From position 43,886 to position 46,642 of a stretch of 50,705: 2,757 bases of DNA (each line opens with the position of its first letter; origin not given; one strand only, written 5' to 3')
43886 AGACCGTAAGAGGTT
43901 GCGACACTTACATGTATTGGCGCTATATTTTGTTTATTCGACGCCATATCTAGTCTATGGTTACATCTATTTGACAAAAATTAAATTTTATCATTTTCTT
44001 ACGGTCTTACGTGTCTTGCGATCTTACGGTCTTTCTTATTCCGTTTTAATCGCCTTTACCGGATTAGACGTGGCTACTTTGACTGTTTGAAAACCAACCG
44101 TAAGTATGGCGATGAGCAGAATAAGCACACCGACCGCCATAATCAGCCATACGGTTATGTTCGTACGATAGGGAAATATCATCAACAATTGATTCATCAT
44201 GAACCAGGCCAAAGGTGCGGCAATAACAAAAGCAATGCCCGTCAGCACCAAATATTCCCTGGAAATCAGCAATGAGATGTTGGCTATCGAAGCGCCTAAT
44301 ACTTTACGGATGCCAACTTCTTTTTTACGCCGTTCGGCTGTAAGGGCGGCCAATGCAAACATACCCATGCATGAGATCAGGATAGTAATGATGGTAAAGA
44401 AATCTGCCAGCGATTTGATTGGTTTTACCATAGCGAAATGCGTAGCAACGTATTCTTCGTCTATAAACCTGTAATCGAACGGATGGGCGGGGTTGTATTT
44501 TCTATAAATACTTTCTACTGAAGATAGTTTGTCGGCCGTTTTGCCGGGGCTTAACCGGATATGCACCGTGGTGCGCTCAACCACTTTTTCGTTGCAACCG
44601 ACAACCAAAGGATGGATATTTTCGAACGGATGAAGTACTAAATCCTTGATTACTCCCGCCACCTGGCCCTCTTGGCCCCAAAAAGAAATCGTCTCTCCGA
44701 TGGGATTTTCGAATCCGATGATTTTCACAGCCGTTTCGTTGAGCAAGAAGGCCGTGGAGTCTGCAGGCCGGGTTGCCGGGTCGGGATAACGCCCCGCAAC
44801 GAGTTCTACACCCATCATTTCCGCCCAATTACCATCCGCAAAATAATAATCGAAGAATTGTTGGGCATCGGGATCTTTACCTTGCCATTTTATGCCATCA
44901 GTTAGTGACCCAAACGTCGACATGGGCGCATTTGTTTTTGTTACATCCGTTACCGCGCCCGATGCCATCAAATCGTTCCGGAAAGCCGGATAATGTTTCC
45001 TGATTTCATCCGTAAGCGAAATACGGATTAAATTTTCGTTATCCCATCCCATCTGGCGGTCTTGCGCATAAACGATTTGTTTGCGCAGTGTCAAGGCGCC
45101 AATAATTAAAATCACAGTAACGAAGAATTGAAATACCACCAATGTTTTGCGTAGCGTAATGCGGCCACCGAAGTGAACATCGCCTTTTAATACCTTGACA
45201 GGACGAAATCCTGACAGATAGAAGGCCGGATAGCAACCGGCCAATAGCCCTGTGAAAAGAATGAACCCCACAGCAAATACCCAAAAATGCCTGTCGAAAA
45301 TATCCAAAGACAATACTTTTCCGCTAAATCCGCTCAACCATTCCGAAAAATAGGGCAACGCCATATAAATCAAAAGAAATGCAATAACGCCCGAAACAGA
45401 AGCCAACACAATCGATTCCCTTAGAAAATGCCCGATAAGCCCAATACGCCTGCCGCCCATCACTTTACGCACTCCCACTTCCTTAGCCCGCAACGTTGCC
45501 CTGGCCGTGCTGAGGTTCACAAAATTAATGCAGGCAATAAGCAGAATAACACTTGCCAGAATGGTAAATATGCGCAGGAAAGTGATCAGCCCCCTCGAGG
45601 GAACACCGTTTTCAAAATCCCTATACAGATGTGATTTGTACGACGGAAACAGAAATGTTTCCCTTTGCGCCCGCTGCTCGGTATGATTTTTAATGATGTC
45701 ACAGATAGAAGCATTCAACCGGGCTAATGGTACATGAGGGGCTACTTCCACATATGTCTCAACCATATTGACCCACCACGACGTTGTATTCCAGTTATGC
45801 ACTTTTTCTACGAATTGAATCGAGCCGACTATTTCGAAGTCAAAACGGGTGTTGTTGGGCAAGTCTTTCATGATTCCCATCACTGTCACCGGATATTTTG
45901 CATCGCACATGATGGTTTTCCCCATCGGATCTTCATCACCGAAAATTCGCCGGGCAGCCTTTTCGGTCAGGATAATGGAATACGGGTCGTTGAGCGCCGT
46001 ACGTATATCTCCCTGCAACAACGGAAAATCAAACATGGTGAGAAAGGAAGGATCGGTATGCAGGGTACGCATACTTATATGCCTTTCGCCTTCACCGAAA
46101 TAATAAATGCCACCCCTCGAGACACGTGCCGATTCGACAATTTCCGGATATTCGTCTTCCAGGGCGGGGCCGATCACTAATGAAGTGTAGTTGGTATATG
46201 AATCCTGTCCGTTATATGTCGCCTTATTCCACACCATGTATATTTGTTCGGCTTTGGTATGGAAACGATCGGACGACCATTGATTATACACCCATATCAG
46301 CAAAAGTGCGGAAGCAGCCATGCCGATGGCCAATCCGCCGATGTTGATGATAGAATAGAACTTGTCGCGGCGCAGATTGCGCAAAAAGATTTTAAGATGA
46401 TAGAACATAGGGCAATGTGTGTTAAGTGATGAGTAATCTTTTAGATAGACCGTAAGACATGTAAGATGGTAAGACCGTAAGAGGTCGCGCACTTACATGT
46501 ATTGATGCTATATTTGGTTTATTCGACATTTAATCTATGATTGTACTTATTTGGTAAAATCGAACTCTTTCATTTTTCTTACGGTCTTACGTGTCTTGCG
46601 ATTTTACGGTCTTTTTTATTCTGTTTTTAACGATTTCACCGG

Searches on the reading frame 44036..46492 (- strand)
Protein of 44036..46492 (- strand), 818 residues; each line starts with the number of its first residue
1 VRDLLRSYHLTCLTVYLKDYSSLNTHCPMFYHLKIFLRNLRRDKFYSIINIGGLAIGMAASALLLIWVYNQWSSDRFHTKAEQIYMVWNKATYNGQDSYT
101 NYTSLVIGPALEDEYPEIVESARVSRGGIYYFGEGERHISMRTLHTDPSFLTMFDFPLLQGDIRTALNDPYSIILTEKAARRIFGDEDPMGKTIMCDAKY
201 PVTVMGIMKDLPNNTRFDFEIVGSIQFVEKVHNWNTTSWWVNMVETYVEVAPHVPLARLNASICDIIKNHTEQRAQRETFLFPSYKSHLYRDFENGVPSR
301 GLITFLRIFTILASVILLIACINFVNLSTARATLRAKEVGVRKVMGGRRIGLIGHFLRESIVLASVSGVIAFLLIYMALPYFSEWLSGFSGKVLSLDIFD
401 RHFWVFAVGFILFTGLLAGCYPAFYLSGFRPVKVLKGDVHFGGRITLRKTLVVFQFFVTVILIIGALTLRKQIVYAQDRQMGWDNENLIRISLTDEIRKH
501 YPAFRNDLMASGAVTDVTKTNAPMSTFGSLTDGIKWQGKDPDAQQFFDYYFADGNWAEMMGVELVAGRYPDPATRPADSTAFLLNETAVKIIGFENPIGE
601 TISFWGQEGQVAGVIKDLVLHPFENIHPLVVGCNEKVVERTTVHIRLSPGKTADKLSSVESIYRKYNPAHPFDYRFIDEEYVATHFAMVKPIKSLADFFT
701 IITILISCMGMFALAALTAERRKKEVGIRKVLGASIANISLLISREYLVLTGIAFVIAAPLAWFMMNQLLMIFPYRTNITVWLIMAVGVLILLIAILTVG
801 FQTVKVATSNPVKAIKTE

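Call 10: search_protein_families(library=pfam, proteins=[window:44036-46492:-])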
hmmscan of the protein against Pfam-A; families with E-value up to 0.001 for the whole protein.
window:44036-46492:- (818 aa): 2 families
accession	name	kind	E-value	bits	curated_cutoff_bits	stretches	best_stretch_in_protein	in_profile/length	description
PF12704.14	MacB_PCD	-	2.6e-29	103.4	27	2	47-263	1-204/207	MacB-like periplasmic core domain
PF02687.27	FtsX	-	2.3e-19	70.1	25.5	2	698-811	2-120/120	FtsX-like permease C-terminal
